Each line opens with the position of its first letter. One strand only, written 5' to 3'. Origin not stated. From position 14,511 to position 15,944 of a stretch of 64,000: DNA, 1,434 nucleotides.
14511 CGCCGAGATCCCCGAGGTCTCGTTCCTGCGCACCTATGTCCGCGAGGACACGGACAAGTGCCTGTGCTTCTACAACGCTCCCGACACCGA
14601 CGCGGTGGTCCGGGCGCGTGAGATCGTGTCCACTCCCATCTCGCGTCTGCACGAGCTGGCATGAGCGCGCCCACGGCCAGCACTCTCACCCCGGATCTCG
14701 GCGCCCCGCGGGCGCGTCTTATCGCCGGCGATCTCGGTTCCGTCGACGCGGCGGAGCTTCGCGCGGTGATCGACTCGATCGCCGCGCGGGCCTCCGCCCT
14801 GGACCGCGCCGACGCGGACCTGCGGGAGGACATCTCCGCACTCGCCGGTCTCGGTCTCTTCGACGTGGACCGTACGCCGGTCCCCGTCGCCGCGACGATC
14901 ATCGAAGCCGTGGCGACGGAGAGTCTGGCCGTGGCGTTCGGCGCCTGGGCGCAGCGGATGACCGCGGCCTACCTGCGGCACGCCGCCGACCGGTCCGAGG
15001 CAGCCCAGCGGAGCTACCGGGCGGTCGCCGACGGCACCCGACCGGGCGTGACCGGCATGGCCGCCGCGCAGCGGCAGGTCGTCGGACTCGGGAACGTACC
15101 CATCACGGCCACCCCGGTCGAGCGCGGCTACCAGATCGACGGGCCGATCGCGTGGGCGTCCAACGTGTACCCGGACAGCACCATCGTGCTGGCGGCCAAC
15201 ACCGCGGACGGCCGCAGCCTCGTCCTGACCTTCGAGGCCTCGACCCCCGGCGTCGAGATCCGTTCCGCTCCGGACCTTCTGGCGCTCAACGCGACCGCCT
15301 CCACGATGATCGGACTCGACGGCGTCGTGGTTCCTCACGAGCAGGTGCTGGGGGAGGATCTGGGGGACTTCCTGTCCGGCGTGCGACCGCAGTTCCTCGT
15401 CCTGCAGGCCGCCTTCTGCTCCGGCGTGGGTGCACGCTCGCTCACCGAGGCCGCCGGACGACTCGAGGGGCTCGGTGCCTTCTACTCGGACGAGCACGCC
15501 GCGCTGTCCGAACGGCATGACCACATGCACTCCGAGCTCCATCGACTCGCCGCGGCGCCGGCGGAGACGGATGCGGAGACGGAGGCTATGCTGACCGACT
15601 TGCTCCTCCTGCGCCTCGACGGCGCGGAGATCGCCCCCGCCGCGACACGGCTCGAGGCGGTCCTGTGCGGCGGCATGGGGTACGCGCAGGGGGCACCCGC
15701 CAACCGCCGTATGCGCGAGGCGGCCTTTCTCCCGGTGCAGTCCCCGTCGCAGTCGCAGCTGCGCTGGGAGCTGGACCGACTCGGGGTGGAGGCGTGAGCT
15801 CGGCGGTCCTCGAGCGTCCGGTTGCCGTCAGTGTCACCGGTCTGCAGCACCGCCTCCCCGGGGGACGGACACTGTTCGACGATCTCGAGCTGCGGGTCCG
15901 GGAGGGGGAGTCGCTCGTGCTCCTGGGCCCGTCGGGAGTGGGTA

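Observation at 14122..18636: Candidate uncharacterised uptake-and-catabolism system: DUF4242 + ACAD-fold enzyme + NitT/TauT ABC transporter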

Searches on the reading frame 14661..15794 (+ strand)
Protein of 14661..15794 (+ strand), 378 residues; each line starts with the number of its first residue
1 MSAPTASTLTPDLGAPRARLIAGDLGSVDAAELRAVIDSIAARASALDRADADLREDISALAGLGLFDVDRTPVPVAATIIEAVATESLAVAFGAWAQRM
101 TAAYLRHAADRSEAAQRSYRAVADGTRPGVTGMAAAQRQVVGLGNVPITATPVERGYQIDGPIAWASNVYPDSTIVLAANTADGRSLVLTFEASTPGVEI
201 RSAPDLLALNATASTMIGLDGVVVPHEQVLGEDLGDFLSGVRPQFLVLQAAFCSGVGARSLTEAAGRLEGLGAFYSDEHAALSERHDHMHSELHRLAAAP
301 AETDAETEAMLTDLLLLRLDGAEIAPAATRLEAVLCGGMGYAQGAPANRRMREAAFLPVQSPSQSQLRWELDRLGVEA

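Call 4: search_protein_families(library=pfam, proteins=[window:14661-15794:+], max_evalue=0.01)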
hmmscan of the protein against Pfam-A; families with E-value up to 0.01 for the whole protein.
window:14661-15794:+ (378 aa): 0 families

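Call 5: search_protein_families(library=ncbifam, proteins=[window:14661-15794:+], max_evalue=0.01)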
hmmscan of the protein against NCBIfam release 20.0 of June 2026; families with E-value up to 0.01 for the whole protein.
window:14661-15794:+ (378 aa): 4 families
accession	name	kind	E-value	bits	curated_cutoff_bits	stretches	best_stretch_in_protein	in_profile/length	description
TIGR04022.1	sulfur_SfnB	equivalog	7.5e-06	25.1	430.9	1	102-261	91-247/391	SfnB family sulfur acquisition oxidoreductase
NF045652.1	ProlPCPDhRedW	equivalog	0.0014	17.6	650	1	148-233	136-225/376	L-prolyl-[peptidyl-carrier protein] dehydrogenase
NF042972.1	AcrlCoAredClosAcrC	equivalog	0.003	16.3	640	0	144-270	134-259/378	acryloyl-CoA reductase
NF043006.1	CyhCrbnylCoADH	equivalog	0.0032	16.5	650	0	150-234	140-227/380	cyclohexane-1-carbonyl-CoA dehydrogenase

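Call 6: search_solved_structures(query=window:14661-15794:+, max_evalue=10, show_alignments=2)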
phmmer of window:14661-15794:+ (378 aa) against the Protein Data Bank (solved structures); distinct sequences matched with E-value up to 10: 18.
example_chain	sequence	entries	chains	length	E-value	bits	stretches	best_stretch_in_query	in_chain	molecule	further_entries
2dvl_A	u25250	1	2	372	5.4e-06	29.5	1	83-359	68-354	Acyl-CoA dehydrogenase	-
1jqi_A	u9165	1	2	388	8.4e-05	25.6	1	148-360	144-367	short chain acyl-CoA dehydrogenase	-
2vig_A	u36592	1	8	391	0.00024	24.1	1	149-360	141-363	SHORT-CHAIN SPECIFIC ACYL-COA DEHYDROGENASE,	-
7y0a_A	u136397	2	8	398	0.00047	23.1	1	149-360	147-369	Short-chain specific acyl-CoA dehydrogenase, mitochondrial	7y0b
8sgs_A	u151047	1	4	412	0.00052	23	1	149-360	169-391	Short-chain specific acyl-CoA dehydrogenase, mitochondrial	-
3nf4_A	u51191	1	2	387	0.0012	21.8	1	112-359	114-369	acyl-CoA dehydrogenase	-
2ix5_A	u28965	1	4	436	0.0019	21.1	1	146-230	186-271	ACYL-COENZYME A OXIDASE 4, PEROXISOMAL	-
2ix6_A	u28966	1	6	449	0.002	21.1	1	146-230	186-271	ACYL-COENZYME A OXIDASE 4, PEROXISOMAL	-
5xb8_A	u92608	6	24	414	0.0033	20.4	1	145-246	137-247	Thermophilic dibenzothiophene desulfurization enzyme C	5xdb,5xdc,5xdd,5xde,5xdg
1buc_A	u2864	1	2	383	0.0057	19.6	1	121-359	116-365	BUTYRYL-COA DEHYDROGENASE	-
8cda_A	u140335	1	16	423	0.0071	19.3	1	42-278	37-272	Probable monooxygenase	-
2z1q_A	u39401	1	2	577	0.0088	19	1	155-249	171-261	Acyl-CoA dehydrogenase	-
5ol2_C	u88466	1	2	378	0.018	17.9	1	111-360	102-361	Acyl-CoA dehydrogenase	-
5gj7_A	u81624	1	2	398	0.076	15.9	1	144-230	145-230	Acyl-CoA dehydrogenase type 2 domain protein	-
5z8t_A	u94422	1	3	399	0.076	15.9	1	144-230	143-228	Acyl-CoA dehydrogenase type 2 domain protein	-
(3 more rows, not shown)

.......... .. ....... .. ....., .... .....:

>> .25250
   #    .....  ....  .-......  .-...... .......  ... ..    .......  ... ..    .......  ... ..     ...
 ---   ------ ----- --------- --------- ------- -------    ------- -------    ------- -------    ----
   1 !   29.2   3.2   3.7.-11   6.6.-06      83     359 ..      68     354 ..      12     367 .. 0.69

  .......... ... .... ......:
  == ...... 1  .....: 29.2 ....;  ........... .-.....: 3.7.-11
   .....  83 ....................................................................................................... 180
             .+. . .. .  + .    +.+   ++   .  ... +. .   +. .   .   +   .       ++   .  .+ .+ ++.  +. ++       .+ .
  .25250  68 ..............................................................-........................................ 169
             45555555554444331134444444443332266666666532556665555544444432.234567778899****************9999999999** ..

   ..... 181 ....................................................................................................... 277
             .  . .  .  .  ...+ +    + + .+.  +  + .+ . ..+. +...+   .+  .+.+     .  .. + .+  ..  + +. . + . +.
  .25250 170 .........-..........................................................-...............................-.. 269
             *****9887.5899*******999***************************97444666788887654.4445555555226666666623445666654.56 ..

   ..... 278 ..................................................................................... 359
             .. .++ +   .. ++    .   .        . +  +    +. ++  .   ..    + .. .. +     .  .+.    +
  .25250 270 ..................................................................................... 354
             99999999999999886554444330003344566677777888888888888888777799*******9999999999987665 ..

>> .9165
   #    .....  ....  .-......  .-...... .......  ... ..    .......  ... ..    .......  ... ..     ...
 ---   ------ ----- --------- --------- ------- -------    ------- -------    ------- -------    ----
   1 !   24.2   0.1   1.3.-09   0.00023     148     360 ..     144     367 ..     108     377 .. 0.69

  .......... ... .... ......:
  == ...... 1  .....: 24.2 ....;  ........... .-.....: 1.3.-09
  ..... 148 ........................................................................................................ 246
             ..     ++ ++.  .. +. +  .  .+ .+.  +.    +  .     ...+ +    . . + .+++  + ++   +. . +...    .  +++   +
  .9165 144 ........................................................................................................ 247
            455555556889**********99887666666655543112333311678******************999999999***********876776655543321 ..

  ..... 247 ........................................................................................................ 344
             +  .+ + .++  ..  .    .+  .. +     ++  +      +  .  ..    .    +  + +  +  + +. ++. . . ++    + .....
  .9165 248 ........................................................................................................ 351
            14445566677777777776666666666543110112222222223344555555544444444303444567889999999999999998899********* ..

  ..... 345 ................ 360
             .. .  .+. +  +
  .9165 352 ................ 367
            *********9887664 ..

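Call 9: find_homologous_proteins(query=window:14661-15794:+, max_evalue=0.001)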
Query window:14661-15794:+ (378 aa): 149 proteins with E <= 0.001 among 8000 candidates; the best 120 are listed.
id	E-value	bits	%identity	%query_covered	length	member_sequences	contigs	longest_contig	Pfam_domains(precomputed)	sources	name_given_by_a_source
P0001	7.5e-211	718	92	100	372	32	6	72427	-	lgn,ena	-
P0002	1.0e-202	691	89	100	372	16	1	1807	-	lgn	-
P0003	7.9e-202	688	88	100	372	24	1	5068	-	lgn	-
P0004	4.9e-200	682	87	99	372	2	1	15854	-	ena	-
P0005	2.4e-195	667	82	100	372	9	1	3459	-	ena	-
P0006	3.2e-194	663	85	100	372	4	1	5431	-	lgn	-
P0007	6.8e-194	662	82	100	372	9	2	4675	-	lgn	-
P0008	3.1e-193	660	84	99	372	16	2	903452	-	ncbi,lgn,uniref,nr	ncbi:acyl-CoA dehydrogenase family protein [Dietzia psychralcaliphila]|uniref:acyl-CoA dehydrogenase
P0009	5.8e-193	659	84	100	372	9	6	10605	-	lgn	-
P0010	2.4e-192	657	83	100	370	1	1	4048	-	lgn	-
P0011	4.9e-192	656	86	99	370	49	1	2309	-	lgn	-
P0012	2.1e-190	651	84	99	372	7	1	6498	-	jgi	-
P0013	2.4e-190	651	81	100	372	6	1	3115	-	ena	-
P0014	2.5e-190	651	85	99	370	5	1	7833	-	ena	-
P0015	3.3e-190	650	85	99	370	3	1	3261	-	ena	-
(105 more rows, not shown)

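Call 12: find_related_loci(query=A1, collection=genome_contigs, flank=8000)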
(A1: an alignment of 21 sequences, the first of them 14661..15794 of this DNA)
Query A1 (378 aa) in genome_contigs; peptide patterns used: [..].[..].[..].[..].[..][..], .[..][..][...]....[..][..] (x = any residue, [..] = any of these).
485 stretches matched a pattern; 471 encode a relative of the query (tblastn E <= 1e-3); the best 80 are kept; 79 distinct loci.
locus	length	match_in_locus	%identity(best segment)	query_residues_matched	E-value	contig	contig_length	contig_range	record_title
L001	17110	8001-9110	92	1-376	0e+0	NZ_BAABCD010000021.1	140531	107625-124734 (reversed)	Dietzia aurantiaca strain JCM 17645 sequence21, whole genome shotgun sequence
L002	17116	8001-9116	89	1-378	0e+0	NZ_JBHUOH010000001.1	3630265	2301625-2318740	Dietzia aerolata strain CCM 7659 GCM70019872_1, whole genome shotgun sequence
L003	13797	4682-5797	83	1-378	0e+0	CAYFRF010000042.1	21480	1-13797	MAG TPA_asm: uncultured Microbacter sp. isolate ERP107106_co1_182 genome assembly, contig: NODE_2308_length_21480_cov_11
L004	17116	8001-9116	82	1-378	0e+0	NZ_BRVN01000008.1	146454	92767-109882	Dietzia sp. NCCP-2495 Sequence08, whole genome shotgun sequence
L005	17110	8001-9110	85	1-376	0e+0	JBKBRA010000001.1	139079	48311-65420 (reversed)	MAG: Dietzia sp. isolate 21H_023.bin.20 NODE_1_length_139079_cov_10.697882, whole genome shotgun sequence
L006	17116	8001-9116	84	1-378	0e+0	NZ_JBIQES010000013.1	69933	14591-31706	Dietzia sp. 179-F 9C3 NHS NODE_13_length_69933_cov_255.093907, whole genome shotgun sequence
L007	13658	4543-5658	83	1-378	0e+0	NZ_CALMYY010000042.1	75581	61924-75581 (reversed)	MAG: uncultured Dietzia sp. isolate SRR2107215_bin.34_CONCOCT_v1.1_MAG ERZ794924.93, whole genome shotgun sequence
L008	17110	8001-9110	82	1-376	0e+0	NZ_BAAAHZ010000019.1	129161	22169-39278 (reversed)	Dietzia natronolimnaea strain JCM 11417 sequence19, whole genome shotgun sequence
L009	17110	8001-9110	81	1-376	0e+0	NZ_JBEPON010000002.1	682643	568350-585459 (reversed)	Dietzia sp. 2505 Ga0501504_02, whole genome shotgun sequence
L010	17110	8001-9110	82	1-376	0e+0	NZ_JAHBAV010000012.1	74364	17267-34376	Dietzia massiliensis strain Marseille-Q0999 NODE_12_length_74364_cov_42.844958, whole genome shotgun sequence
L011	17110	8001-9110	84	1-376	0e+0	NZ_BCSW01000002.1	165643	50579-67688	Dietzia cinnamea NBRC 102147, whole genome shotgun sequence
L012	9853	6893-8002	84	1-376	0e+0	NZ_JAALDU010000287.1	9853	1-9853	Dietzia sp. E1 NODE_288_lenth_9884, whole genome shotgun sequence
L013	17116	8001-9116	82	1-378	0e+0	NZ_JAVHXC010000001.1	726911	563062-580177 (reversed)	Dietzia sp. CH92 Scaffold1, whole genome shotgun sequence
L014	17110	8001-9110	75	1-376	7e-174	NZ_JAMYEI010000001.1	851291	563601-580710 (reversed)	Dietzia sp. PP-33 NODE_1_length_851291_cov_19.965894, whole genome shotgun sequence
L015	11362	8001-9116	78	1-378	4e-172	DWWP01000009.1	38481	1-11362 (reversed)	MAG TPA_asm: Candidatus Dietzia intestinipullorum isolate ChiHjej13B12-8321 ChiHjej13B12M5__C54875_L38481_SAMN08009879,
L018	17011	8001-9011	45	32-374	6e-87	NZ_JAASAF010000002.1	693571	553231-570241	Rhodococcus sp. HNM0563 scaffold2, whole genome shotgun sequence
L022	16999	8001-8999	46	35-373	5e-84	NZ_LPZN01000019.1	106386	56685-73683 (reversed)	Rhodococcus gordoniae strain DSM 44689 contig_20, whole genome shotgun sequence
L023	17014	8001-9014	46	28-371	7e-84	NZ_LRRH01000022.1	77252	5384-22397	Rhodococcus phenolicus strain DSM 44812 contig_22, whole genome shotgun sequence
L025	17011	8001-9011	43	32-374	1e-83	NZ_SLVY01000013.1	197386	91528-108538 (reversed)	Rhodococcus sp. SMB37 Ga0310559_113, whole genome shotgun sequence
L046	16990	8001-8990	47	36-371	2e-75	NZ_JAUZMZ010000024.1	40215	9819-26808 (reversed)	Rhodococcus chondri strain CC-R104 NODE_24_length_40215_cov_5.367947, whole genome shotgun sequence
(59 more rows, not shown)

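Call 20: predict_structure(alignment_id=A1)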
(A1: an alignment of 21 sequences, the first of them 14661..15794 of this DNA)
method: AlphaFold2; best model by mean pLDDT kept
length: 378 residues; sequences in the alignment: 21
mean_pLDDT: 91.2   pTM: 0.90
mean pLDDT of the five models: 91.2, 89.6, 89.2, 89.0, 88.5
residues with pLDDT >= 90: 304; 70-90: 47; 50-70: 11; < 50: 16
segments of 3 or more residues with pLDDT < 50: 1-9, 206-212
pLDDT, mean of each block of 10 residues (from residue 1): 41 68 88 95 86 93 98 97 94 96 96 97 97 95 96 98 87 97 97 97 54 78 98 96 97 96 96 98 98 95 92 98 97 95 87 89 95 93
secondary structure, 60 per line:
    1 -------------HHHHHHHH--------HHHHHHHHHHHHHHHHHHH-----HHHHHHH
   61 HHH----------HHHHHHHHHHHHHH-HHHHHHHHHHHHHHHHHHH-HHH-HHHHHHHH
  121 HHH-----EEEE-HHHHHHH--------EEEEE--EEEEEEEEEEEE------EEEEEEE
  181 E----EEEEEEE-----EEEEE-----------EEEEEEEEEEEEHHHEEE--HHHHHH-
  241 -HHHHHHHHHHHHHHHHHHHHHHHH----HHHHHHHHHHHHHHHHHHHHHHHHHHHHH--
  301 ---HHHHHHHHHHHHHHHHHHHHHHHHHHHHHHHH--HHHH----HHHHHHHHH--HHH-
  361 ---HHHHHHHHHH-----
elements in order: H14-21 H30-48 H54-63 H74-87 H89-107 H113-123 E129-132 H134-140 E149-153 E156-167 E174-181 E186-192 E198-202 E214-225 E229-231 H234-239 H242-265 H270-298 H304-335 H338-341 H346-354 H364-373

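Call 26: fold_search(model_id=the predicted structure, library=pdb)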
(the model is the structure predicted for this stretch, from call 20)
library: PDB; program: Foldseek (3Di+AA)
matches with E <= 10: 478; with E <= 0.001: 359
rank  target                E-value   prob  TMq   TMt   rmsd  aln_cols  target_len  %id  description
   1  1ws9_A                6.8e-14  1.00  0.79  0.77   3.9       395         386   18  Crystal structure of project ID TT0172 from Thermus thermophilus HB8 (released 2005-10-18)
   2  8sgr_A                1.7e-13  1.00  0.78  0.75   6.2       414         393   17  human liver mitochondrial Isovaleryl-CoA dehydrogenase (released 2024-02-21)
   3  2cx9_A                2.2e-13  1.00  0.74  0.72   5.0       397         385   19  Crystal structure of acyl-CoA dehydrogenase (released 2005-12-28)
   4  4u83_B                1.3e-12  1.00  0.77  0.78   4.2       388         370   16  Structure of Brucella Abortus Butyryl-CoA dehydrogenase (released 2014-12-17)
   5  4u83_C                1.4e-12  1.00  0.75  0.77   4.5       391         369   16  Structure of Brucella Abortus Butyryl-CoA dehydrogenase (released 2014-12-17)
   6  4kto_A                1.6e-12  1.00  0.77  0.77   4.0       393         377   20  Crystal Structure Of a Putative Isovaleryl-CoA dehydrogenase (PSI-NYSGRC-012251) from Sinorhizobium meliloti 1021 (released 2013-06-19)
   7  5zw0_A                2.0e-12  1.00  0.75  0.74   4.5       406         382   16  Apo-form PigA (released 2018-09-05)
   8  4u83_A                2.0e-12  1.00  0.76  0.77   3.6       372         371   17  Structure of Brucella Abortus Butyryl-CoA dehydrogenase (released 2014-12-17)
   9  4kto_B                2.0e-12  1.00  0.77  0.77   4.2       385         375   20  Crystal Structure Of a Putative Isovaleryl-CoA dehydrogenase (PSI-NYSGRC-012251) from Sinorhizobium meliloti 1021 (released 2013-06-19)
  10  2vig_D                2.0e-12  1.00  0.77  0.78   4.3       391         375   17  Crystal structure of human short-chain acyl CoA dehydrogenase (released 2007-12-25)
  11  3nf4_A                2.8e-12  1.00  0.76  0.78   4.2       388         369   17  Crystal structure of acyl-CoA dehydrogenase from Mycobacterium thermoresistibile bound to flavin adenine dinucleotide (released 2010-06-23)
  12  4u83_D                2.9e-12  1.00  0.77  0.80   4.1       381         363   16  Structure of Brucella Abortus Butyryl-CoA dehydrogenase (released 2014-12-17)
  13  2dvl_A                2.9e-12  1.00  0.78  0.80   4.2       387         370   18  Crystal structure of project TT0160 from Thermus thermophilus HB8 (released 2007-01-31)
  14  9w61_D                3.1e-12  1.00  0.75  0.74   4.3       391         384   15  Butyryl CoA dehydrogenase with FAD (released 2025-11-26)
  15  1ukw_A                3.1e-12  1.00  0.77  0.77   4.2       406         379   17  Crystal structure of medium-chain acyl-CoA dehydrogenase from Thermus thermophilus HB8 (released 2004-11-09)
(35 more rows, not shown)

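Call 35: search_protein_representatives(alignment_id=A1)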
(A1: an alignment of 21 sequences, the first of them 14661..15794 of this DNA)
Query: 21 sequences, 348 profile positions. Proteins with E-value up to 0.001 (for the whole library): 3082; up to 1e-10: 822; up to 1e-30: 283. The best 150 are listed.
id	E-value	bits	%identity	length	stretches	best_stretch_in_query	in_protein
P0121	4.0e-146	503.2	-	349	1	1-348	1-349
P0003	1.9e-140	484.5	-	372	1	10-347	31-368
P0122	4.8e-138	476.6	-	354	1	1-347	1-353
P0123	6.0e-138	476.3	-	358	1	9-347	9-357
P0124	8.5e-137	472.5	-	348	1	1-347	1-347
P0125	4.9e-129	447.0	-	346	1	11-347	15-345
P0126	7.9e-126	436.4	-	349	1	10-347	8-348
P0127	1.3e-121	422.6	-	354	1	10-346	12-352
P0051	1.4e-120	419.1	-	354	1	1-347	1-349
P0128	6.7e-118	410.4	-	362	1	10-347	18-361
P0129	2.1e-114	398.9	-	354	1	8-347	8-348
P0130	2.6e-114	398.6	-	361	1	12-347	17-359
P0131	2.4e-113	395.4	-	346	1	11-340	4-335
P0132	2.8e-113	395.2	-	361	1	10-346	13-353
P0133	4.7e-112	391.2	-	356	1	12-346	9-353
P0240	2.7e-55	204.5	-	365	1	1-347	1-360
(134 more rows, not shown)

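Call 37: find_homologous_proteins(query=P0240, max_evalue=0.001)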
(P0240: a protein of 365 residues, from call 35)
Query P0240 (365 aa): 955 proteins with E <= 0.001 among 8000 candidates; the best 120 are listed.
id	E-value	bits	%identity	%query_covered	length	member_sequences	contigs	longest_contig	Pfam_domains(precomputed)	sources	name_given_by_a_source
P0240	5.3e-239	811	100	100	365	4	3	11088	PF02771.22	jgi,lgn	-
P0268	1.7e-202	690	85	100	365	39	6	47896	PF02771.22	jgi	jgi:alkylation response protein AidB-like acyl-CoA dehydrogenase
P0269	2.7e-202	690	85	100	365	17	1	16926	PF02771.22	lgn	-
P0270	1.9e-154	532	83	79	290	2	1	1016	-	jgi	jgi:alkylation response protein AidB-like acyl-CoA dehydrogenase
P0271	1.8e-141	490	65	98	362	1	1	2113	PF02771.22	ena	-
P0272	3.5e-140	485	67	95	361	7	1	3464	PF02771.22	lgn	-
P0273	1.0e-139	484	66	95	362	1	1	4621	PF02771.22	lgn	-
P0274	1.5e-134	467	63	95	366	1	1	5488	PF02771.22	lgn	-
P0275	1.3e-127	444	59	99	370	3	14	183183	PF02771.22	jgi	jgi:alkylation response protein AidB-like acyl-CoA dehydrogenase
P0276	2.0e-122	427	58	98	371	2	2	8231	PF02771.22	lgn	-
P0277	1.7e-111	391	56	96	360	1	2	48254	PF02770.25,PF02771.22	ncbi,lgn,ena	-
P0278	1.0e-110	389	55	96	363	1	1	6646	-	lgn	-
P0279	1.7e-110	388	54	98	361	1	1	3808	PF02771.22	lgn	-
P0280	1.5e-109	385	54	100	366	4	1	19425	PF02771.22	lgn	-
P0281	3.7e-106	374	56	96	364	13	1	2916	PF02771.22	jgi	jgi:alkylation response protein AidB-like acyl-CoA dehydrogenase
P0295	1.7e-103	365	52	94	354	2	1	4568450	PF02771.22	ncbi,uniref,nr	ncbi:acyl-CoA dehydrogenase family protein [Candidatus Methylospira mobilis]|uniref:acyl-CoA dehydro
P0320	6.0e-102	360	52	96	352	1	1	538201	-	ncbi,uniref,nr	ncbi:acyl-CoA dehydrogenase [Janthinobacterium fluminis]|uniref:Acyl-CoA dehydrogenase n=1 Tax=Janth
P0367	2.2e-99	351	53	97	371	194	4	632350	PF02771.22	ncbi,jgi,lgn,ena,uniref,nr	ncbi:acyl-CoA/acyl-ACP dehydrogenase [Burkholderia cenocepacia]|uniref:acyl-CoA dehydrogenase family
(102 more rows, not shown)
